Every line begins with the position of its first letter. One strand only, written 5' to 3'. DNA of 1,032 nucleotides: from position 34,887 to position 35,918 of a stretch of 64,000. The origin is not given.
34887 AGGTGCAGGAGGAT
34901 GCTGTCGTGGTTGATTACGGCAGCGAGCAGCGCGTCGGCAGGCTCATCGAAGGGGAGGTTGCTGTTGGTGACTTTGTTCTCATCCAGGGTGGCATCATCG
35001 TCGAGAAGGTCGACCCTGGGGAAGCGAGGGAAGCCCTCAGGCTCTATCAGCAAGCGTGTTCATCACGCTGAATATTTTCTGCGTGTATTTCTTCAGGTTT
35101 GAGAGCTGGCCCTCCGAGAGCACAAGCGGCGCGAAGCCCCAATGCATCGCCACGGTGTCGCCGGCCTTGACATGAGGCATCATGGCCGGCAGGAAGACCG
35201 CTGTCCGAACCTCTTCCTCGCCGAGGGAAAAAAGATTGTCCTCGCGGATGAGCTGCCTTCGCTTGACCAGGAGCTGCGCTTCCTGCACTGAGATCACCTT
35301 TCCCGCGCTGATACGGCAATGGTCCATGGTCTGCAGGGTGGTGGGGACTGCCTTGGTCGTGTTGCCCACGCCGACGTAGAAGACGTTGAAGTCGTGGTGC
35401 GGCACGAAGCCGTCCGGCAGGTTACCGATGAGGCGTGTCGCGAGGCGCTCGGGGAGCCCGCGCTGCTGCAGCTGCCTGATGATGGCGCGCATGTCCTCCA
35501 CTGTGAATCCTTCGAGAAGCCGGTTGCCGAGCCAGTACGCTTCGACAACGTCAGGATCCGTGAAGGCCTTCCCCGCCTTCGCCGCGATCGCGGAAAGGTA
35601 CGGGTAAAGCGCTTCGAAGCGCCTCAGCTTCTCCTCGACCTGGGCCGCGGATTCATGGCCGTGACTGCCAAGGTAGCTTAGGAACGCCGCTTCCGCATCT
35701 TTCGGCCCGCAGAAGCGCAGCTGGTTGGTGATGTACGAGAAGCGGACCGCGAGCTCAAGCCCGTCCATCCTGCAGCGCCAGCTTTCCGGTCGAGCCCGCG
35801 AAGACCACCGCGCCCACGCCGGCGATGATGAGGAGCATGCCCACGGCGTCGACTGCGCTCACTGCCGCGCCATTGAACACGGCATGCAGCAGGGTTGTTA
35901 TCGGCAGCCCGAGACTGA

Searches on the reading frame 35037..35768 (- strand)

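Call 8: search_protein_families(library=pfam, proteins=[window:35037-35768:-], max_evalue=0.001)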
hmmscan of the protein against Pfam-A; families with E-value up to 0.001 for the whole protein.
window:35037-35768:- (243 aa): 1 family
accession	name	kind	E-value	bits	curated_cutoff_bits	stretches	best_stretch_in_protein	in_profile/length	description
PF19927.4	DUF6390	-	6.5e-41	140.8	25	1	2-240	4-241/244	Family of unknown function (DUF6390)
